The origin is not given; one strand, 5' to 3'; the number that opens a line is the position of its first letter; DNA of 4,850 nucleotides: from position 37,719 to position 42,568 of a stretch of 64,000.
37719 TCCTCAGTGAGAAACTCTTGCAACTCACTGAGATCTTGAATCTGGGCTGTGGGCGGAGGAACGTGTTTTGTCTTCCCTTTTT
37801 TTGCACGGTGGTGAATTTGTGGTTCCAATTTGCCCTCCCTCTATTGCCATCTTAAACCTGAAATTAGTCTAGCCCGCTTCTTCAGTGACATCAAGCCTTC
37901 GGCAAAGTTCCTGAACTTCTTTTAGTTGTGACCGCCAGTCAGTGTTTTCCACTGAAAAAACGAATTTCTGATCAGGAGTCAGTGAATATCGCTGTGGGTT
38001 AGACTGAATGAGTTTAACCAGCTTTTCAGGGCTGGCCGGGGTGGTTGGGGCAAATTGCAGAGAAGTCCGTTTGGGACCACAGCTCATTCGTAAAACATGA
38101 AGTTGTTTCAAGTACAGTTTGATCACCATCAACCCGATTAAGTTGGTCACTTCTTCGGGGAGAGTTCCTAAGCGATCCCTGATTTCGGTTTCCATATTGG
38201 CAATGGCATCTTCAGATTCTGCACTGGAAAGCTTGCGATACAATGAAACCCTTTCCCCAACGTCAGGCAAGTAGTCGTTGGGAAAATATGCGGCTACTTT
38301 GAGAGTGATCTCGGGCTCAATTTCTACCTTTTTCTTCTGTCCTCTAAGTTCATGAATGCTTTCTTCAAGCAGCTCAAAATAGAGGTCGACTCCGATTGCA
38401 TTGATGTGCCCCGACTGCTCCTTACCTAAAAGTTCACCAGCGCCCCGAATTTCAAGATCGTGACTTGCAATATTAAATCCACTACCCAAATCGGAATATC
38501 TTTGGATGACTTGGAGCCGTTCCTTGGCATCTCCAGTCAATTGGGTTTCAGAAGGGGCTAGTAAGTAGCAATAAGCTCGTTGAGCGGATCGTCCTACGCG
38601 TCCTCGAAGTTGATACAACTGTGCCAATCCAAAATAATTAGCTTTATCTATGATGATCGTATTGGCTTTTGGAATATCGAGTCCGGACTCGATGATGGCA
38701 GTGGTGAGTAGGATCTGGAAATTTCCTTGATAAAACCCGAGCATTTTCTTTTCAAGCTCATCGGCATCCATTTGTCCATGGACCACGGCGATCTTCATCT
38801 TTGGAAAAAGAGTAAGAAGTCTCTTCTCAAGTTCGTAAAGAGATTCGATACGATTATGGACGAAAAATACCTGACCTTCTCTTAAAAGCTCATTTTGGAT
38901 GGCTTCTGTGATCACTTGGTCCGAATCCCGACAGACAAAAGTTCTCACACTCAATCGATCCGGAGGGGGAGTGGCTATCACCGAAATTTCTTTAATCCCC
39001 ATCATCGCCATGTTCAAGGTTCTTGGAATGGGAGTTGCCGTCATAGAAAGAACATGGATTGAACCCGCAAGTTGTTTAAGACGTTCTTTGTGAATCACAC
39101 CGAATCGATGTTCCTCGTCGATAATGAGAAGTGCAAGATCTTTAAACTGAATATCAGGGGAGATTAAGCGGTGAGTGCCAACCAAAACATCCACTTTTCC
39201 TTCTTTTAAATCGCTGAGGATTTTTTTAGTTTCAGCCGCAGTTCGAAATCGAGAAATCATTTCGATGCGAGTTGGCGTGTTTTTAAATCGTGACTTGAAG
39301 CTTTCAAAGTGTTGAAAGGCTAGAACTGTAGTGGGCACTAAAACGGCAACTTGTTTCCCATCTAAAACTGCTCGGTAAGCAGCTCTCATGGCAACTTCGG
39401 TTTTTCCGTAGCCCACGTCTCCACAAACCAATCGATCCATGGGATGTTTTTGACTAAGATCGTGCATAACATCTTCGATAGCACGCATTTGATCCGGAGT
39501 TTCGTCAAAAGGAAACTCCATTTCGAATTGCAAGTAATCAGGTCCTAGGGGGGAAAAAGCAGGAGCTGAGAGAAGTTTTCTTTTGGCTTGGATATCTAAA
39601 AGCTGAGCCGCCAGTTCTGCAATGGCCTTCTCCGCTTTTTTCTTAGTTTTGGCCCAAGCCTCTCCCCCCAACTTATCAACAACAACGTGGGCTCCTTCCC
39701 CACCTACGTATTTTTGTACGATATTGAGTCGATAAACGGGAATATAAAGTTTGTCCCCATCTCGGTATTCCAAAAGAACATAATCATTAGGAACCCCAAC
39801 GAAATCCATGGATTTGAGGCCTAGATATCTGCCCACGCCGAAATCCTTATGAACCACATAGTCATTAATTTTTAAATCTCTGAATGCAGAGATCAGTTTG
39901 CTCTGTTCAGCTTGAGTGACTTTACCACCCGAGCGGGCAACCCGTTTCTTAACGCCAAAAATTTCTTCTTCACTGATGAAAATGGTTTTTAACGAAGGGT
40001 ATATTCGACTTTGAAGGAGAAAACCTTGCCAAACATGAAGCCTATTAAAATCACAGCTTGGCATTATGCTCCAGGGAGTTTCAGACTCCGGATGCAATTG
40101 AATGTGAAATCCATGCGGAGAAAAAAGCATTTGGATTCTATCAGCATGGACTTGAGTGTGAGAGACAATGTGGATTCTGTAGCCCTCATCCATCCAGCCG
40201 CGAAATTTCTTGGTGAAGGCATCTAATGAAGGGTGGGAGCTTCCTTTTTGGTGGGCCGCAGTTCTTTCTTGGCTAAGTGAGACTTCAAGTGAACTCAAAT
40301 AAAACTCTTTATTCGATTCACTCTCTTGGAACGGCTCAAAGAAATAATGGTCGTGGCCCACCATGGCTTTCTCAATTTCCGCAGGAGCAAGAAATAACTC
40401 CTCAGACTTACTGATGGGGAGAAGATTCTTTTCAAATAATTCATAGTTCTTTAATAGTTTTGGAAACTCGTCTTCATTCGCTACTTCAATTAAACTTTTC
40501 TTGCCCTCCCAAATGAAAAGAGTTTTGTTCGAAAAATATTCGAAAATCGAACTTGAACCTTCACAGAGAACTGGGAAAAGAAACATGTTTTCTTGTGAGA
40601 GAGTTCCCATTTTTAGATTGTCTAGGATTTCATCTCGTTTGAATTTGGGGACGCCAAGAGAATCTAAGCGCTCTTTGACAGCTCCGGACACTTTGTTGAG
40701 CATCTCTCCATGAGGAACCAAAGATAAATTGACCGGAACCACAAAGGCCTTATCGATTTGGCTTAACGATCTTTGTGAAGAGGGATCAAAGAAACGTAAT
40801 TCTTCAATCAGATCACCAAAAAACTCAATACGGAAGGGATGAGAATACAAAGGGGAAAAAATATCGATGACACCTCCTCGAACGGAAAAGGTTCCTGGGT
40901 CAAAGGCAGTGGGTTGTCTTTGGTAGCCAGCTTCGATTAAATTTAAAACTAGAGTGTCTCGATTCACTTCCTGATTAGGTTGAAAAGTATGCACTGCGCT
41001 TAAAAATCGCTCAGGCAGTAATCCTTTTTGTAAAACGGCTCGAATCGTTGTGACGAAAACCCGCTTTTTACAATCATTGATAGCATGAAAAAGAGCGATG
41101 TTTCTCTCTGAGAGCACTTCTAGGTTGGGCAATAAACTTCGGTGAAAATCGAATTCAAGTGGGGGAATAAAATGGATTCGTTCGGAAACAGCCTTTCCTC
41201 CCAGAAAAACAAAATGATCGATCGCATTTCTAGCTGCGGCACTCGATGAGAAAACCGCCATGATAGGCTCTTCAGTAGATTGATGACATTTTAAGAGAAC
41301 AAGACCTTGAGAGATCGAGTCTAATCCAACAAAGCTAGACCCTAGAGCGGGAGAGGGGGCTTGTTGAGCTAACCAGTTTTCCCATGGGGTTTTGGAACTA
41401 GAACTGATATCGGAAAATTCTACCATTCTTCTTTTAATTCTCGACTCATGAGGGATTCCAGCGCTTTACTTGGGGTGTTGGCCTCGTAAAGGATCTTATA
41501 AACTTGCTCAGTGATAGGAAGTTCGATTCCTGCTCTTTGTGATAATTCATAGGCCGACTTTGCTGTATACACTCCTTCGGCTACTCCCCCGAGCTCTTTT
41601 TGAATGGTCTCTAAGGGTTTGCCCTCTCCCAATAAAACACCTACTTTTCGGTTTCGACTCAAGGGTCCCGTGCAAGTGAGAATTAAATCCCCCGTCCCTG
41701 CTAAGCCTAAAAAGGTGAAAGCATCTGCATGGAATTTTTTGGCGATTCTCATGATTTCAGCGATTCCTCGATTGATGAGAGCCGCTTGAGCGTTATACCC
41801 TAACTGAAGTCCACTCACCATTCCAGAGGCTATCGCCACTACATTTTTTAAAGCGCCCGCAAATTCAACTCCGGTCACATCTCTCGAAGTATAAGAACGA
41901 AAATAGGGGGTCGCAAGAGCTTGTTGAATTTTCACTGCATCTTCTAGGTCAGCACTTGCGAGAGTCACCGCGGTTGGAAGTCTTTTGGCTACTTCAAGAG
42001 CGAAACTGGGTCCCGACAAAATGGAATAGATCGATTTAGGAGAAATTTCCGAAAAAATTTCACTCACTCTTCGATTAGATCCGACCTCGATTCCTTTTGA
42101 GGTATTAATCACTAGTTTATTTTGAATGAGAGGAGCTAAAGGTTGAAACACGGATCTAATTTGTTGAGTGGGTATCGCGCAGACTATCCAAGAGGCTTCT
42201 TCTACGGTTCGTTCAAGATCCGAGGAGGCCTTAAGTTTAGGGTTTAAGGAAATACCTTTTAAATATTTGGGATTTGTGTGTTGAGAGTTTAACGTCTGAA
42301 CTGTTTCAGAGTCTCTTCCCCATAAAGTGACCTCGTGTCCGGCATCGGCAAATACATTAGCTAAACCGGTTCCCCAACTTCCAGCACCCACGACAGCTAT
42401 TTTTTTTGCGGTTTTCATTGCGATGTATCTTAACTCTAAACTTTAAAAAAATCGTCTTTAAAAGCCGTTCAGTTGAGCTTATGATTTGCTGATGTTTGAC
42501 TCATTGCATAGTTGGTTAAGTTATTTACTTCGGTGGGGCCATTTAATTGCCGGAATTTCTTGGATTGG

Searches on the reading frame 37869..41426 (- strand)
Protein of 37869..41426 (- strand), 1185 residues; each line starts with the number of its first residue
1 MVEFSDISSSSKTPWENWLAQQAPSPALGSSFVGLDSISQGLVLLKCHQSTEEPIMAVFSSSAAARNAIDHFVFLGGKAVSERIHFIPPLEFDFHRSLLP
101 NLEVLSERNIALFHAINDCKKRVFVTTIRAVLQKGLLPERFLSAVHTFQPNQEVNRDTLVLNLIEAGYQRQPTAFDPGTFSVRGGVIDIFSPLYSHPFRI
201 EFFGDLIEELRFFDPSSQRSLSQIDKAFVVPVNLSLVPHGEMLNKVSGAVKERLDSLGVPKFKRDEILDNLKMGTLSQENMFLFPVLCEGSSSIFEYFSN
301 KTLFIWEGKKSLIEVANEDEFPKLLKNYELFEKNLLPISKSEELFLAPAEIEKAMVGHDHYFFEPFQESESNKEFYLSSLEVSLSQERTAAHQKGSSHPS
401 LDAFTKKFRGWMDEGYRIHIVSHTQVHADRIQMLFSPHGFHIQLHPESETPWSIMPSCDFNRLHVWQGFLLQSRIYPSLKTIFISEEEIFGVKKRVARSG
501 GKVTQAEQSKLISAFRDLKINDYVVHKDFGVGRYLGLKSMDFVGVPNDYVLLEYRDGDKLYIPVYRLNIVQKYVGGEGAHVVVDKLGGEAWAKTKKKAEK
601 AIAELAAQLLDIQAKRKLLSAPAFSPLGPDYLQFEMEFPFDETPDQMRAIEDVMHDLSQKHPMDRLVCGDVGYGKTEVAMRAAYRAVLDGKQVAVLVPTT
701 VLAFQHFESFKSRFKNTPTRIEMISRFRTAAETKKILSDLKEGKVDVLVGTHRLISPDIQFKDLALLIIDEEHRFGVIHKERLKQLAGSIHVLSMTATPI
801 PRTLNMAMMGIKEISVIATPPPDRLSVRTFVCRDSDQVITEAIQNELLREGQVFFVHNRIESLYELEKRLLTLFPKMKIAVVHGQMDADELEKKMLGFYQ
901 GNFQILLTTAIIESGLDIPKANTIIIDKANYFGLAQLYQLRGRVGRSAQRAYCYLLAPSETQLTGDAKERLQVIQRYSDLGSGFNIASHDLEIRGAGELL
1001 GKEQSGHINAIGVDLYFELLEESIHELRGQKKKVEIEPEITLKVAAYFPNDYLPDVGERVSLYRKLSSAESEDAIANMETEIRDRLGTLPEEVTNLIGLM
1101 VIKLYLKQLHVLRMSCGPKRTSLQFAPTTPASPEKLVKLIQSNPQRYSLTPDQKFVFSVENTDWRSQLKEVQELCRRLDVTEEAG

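Call 9: search_protein_families(library=pfam, proteins=[window:37869-41426:-])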
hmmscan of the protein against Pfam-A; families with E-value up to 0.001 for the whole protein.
window:37869-41426:- (1185 aa): 7 families
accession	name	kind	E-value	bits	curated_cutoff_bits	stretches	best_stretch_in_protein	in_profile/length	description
PF00270.35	DEAD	-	1.3e-26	93.8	26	1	643-805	1-165/167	DEAD/DEAH box helicase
PF17757.6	UvrB_inter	-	3.3e-24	85.2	22.9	1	148-233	3-89/91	UvrB interaction domain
PF00271.37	Helicase_C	-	1.3e-22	80.6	23.5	1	844-947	7-109/110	Helicase conserved C-terminal domain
PF03461.20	TRCF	-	2.1e-22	79.7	25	1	1042-1135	1-94/95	TRCF domain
PF02559.22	CarD_TRCF_RID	-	1.4e-17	63.9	23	1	518-574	1-57/57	CarD-like/TRCF RID domain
PF04851.21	ResIII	-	6.6e-13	49.3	22.5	1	643-799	5-162/164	Type III restriction enzyme, res subunit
PF22590.2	Cas3-like_C_2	-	3.7e-05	24.4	27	1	851-948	3-105/106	CRISPR-associated nuclease/helicase Cas3, C-terminal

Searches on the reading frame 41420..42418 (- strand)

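Call 9: search_protein_families(library=pfam, proteins=[window:41420-42418:-])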
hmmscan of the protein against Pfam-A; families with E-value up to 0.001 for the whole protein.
window:41420-42418:- (332 aa): 12 families
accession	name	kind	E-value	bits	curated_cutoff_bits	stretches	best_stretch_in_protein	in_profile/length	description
PF07479.19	NAD_Gly3P_dh_C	-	2e-55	187.3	25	1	180-320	1-141/142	NAD-dependent glycerol-3-phosphate dehydrogenase C-terminus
PF01210.29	NAD_Gly3P_dh_N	-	6.9e-51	172.8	23.1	1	6-159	1-156/158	NAD-dependent glycerol-3-phosphate dehydrogenase N-terminus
PF20618.3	GPD_NAD_C_bact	-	3.8e-22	79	27.6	1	240-306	1-66/66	Bacterial GPD, NAD-dependent C-terminal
PF03807.23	F420_oxidored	-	8.2e-11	42.8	21.6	1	6-107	1-92/94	NADP oxidoreductase coenzyme F420-dependent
PF02558.23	ApbA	-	8.6e-10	38.9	22.2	1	7-120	1-111/150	Ketopantoate reductase PanE/ApbA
PF03721.20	UDPG_MGDP_dh_N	-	1.4e-07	31.7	27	1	5-142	1-158/187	UDP-glucose/GDP-mannose dehydrogenase family, NAD binding domain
PF02737.24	3HCDH_N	-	2.9e-07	31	22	1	6-83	1-87/180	3-hydroxyacyl-CoA dehydrogenase, NAD binding domain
PF03446.21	NAD_binding_2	-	3.2e-07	30.9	21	1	6-120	1-105/161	NAD binding domain of 6-phosphogluconate dehydrogenase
PF00070.33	Pyr_redox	-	7.4e-05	23.6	22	0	6-41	1-36/82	Pyridine nucleotide-disulphide oxidoreductase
PF01488.26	Shikimate_DH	-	0.00014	22.4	24.3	0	4-52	12-61/138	Shikimate / quinate 5-dehydrogenase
PF07991.19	KARI_N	-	0.00016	21.7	20.6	0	4-112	4-99/165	Acetohydroxy acid isomeroreductase, NADPH-binding domain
PF07992.20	Pyr_redox_2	-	0.00074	19.5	26.1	0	3-46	141-184/291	Pyridine nucleotide-disulphide oxidoreductase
